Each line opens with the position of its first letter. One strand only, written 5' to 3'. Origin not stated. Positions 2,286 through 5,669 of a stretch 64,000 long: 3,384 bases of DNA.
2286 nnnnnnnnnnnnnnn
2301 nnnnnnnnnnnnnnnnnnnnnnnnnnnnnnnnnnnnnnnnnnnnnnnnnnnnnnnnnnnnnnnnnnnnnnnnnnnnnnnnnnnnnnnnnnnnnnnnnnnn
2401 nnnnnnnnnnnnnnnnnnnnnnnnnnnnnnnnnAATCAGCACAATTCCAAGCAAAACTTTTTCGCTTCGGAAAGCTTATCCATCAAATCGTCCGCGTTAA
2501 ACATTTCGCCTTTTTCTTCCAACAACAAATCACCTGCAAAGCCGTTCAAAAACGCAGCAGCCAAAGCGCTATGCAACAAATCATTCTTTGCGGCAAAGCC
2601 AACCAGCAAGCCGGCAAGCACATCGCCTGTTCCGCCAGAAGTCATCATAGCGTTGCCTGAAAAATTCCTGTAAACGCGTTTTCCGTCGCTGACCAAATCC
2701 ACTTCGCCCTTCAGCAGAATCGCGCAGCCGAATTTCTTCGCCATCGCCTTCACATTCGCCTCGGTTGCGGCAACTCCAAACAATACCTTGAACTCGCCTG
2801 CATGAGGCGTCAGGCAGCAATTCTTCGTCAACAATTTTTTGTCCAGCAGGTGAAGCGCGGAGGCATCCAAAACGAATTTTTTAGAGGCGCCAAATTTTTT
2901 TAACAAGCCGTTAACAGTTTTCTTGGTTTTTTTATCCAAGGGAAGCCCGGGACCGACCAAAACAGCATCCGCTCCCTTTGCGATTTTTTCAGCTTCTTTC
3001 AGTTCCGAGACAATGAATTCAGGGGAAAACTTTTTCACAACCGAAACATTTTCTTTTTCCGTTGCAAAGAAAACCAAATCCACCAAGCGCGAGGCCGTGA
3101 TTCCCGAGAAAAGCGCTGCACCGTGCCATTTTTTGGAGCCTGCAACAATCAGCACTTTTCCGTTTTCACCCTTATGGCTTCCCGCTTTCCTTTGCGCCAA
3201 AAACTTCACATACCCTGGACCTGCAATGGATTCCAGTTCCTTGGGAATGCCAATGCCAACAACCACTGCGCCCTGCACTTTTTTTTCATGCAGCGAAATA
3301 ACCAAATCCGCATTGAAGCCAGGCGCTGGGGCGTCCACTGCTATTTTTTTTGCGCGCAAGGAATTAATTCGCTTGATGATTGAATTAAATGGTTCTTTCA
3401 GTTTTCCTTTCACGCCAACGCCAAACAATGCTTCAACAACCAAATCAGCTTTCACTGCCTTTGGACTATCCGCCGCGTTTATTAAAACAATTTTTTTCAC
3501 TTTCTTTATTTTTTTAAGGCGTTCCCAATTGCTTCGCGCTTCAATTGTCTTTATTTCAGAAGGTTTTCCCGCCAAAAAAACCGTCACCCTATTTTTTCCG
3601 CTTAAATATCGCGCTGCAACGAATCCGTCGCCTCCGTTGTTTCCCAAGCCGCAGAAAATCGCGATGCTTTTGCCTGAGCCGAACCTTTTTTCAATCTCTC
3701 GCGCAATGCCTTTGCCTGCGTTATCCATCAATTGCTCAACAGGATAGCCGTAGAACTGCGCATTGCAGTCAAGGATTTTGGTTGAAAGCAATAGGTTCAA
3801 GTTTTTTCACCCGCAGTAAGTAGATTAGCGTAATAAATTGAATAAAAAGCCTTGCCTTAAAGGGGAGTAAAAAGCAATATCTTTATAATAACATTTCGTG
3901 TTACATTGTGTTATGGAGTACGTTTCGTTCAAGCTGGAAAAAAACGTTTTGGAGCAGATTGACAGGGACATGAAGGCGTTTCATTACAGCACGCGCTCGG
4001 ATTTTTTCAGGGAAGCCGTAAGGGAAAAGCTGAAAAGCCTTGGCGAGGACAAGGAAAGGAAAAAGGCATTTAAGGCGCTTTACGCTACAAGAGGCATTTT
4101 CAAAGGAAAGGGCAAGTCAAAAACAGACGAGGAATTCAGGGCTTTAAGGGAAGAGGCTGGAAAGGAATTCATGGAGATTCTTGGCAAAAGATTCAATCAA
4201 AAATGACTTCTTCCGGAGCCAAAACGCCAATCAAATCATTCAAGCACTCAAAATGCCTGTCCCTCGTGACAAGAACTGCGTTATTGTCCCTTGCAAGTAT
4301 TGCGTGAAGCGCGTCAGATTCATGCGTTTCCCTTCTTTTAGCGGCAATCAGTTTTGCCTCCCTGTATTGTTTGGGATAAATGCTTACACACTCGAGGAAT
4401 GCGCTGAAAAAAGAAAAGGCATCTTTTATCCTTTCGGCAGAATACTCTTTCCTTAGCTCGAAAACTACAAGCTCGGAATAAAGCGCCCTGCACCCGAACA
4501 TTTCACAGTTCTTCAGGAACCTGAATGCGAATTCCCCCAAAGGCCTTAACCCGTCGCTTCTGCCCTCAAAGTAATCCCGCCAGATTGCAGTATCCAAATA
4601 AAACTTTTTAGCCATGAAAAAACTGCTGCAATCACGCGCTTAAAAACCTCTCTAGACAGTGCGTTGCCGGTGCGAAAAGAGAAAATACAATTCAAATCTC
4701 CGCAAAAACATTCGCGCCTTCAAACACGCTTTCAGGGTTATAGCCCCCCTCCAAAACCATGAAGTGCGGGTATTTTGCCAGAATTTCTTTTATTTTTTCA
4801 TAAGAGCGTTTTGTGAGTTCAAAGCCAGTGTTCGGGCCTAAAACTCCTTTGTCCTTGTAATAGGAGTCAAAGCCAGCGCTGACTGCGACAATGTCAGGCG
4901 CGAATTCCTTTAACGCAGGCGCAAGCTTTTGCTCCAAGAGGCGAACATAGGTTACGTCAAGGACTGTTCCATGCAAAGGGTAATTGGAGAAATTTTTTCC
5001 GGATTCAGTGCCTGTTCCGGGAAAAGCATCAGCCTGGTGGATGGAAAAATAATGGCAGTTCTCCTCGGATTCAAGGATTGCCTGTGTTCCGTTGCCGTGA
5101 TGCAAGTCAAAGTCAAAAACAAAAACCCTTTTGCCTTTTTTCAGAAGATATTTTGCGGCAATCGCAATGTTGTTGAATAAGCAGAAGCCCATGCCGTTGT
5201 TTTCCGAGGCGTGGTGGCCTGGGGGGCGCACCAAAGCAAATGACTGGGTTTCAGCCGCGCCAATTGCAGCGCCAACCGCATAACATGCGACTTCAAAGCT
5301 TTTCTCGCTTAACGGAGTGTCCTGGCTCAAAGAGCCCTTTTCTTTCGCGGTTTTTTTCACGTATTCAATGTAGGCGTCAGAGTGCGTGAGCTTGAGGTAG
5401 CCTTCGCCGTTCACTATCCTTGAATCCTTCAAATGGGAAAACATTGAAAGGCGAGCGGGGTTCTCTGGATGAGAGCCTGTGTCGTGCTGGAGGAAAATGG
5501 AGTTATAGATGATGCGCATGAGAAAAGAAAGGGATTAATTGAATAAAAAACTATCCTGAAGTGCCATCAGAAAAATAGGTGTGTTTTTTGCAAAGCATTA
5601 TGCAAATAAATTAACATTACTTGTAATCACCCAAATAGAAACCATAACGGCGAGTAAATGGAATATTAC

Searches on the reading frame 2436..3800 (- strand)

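Call 56: search_protein_families(library=pfam, proteins=[window:2436-3800:-], max_evalue=0.001)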
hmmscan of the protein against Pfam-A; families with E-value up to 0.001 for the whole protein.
window:2436-3800:- (454 aa): 4 families
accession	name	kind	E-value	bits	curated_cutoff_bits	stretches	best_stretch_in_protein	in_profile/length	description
PF01256.23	Carb_kinase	-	5.2e-47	160.8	27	1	216-443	1-240/242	NAD(P)H-hydrate dehydratase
PF03853.21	YjeF_N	-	7.6e-33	114.3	24.9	1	22-187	2-167/169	YjeF-related protein N-terminus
PF02110.20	HK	-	4.8e-09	36.4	27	1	347-444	141-242/247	Hydroxyethylthiazole kinase family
PF08543.17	Phos_pyr_kin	-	0.00038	20.3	27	1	307-416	100-224/246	Phosphomethylpyrimidine kinase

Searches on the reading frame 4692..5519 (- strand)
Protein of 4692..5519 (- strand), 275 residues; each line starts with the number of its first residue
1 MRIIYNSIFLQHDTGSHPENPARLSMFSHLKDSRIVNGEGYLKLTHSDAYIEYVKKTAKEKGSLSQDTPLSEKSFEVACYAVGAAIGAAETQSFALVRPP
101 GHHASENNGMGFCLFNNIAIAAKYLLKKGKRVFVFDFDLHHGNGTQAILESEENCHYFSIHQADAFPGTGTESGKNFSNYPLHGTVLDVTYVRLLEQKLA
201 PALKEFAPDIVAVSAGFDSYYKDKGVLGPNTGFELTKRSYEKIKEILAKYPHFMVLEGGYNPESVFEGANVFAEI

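Call 56: search_protein_families(library=pfam, proteins=[window:4692-5519:-], max_evalue=0.001)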
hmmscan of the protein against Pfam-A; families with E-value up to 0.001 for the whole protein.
window:4692-5519:- (275 aa): 1 family
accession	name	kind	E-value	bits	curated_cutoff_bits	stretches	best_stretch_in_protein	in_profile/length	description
PF00850.24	Hist_deacetyl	-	4.9e-64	216.9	27.9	1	17-270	1-292/298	Histone deacetylase domain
